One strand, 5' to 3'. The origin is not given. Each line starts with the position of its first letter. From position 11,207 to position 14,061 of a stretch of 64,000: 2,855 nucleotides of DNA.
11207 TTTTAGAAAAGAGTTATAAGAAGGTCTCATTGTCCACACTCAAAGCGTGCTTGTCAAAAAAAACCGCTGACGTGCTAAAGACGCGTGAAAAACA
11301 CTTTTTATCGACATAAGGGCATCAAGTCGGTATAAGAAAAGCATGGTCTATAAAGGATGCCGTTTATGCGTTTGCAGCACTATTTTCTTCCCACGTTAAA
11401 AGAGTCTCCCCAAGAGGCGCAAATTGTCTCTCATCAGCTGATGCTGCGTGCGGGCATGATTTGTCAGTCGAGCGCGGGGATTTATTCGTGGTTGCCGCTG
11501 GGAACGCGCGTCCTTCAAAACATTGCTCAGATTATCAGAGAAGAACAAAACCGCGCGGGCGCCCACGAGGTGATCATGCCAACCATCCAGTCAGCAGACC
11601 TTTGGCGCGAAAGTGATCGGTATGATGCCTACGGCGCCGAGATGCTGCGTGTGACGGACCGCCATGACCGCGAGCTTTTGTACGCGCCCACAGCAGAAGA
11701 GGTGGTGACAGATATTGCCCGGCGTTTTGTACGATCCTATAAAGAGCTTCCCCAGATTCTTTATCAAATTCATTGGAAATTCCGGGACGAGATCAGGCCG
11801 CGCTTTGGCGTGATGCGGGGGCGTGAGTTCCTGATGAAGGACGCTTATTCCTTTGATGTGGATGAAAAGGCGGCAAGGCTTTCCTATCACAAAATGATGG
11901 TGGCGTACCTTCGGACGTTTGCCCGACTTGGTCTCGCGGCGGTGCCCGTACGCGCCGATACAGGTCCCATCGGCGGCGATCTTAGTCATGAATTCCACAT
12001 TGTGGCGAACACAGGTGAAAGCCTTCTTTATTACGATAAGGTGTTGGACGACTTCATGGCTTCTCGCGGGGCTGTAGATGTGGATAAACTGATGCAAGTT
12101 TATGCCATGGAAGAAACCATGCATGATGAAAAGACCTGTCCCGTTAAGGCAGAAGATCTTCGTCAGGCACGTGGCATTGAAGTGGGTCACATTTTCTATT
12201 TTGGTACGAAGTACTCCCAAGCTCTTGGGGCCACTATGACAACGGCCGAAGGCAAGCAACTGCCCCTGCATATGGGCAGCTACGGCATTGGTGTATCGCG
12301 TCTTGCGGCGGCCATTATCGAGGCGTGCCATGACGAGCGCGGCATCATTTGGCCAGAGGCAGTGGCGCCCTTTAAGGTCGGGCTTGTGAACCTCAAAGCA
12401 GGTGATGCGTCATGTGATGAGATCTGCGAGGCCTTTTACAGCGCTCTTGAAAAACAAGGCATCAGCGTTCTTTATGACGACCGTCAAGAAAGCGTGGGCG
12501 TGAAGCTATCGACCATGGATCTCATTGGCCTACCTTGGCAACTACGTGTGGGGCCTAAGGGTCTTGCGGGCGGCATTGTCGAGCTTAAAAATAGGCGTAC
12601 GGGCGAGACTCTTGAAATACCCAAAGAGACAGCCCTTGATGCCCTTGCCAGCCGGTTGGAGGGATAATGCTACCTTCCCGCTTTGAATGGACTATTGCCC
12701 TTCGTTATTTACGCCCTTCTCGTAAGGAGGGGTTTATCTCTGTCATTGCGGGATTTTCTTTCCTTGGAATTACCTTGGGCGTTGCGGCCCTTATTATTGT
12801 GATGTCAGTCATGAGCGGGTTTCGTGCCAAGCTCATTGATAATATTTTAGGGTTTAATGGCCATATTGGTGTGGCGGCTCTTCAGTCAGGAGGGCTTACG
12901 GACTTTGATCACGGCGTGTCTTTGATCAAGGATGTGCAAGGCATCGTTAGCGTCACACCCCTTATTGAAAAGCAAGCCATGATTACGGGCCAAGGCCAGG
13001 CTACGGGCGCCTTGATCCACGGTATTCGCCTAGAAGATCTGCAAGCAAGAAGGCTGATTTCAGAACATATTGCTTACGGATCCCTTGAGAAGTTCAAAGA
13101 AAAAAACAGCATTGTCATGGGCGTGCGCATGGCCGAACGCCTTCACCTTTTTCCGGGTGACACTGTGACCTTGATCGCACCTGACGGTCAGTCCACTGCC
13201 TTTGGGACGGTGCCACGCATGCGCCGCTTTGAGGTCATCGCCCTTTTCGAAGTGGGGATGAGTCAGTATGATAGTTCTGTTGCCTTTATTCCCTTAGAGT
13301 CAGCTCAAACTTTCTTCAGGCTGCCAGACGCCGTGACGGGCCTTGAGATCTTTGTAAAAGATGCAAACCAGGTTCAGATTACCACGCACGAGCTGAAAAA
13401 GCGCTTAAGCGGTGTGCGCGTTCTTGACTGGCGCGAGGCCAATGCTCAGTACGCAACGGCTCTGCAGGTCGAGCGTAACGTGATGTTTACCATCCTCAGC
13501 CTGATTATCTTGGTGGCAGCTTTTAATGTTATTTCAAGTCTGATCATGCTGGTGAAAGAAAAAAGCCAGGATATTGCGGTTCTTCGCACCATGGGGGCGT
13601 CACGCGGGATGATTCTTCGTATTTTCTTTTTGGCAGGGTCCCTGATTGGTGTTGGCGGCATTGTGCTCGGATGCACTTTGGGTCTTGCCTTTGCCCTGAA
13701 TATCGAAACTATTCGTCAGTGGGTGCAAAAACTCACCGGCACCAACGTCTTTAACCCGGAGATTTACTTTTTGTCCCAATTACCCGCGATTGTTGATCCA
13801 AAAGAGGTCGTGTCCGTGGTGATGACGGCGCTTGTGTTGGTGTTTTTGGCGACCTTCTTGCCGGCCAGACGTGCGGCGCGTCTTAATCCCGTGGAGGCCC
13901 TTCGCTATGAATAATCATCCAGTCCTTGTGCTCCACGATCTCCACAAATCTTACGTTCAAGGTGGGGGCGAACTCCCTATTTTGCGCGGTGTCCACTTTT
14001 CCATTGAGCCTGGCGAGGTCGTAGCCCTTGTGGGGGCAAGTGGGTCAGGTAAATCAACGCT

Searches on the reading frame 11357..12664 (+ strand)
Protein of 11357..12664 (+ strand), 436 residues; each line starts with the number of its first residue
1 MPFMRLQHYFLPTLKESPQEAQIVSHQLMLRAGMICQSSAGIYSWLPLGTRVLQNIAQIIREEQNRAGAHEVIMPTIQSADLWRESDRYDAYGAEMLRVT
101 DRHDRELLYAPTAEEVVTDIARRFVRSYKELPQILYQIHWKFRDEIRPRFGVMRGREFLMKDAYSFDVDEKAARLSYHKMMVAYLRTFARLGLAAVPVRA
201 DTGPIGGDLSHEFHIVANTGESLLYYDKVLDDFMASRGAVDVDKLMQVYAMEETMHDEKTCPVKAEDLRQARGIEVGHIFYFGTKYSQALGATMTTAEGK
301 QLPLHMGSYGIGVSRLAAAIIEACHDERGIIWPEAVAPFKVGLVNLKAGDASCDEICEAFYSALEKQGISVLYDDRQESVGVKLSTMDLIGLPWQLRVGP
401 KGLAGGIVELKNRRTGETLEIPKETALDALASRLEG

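Call 49: search_protein_families(library=pfam, proteins=[window:11357-12664:+], max_evalue=0.001)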
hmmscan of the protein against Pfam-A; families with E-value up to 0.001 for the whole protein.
window:11357-12664:+ (436 aa): 2 families
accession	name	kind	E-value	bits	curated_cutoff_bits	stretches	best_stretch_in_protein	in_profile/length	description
PF00587.30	tRNA-synt_2b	-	3.8e-23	82.9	29.3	1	99-322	3-177/179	tRNA synthetase class II core domain (G, H, P, S and T)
PF03129.25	HGTP_anticodon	-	3.5e-16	59.6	21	1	340-431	1-92/94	Anticodon binding domain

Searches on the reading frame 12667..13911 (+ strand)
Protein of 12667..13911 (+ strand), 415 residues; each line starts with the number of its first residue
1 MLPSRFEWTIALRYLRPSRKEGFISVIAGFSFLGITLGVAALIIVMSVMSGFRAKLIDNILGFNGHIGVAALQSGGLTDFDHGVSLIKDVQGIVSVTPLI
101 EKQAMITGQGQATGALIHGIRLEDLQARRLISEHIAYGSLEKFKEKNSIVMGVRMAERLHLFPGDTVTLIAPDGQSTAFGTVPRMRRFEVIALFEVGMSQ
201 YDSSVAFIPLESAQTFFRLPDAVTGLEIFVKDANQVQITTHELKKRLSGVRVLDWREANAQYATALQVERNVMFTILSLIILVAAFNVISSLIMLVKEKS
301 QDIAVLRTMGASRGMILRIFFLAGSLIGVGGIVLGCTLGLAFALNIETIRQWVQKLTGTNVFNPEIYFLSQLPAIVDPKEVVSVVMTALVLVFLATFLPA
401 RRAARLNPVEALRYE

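Call 49: search_protein_families(library=pfam, proteins=[window:12667-13911:+], max_evalue=0.001)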
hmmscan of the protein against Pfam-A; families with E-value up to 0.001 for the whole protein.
window:12667-13911:+ (415 aa): 2 families
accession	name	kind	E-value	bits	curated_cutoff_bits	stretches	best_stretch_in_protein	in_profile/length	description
PF02687.27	FtsX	-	2.8e-17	63.3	25.5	1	275-408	2-120/120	FtsX-like permease C-terminal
PF12704.14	MacB_PCD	-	1.7e-14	55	27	1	31-243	4-204/207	MacB-like periplasmic core domain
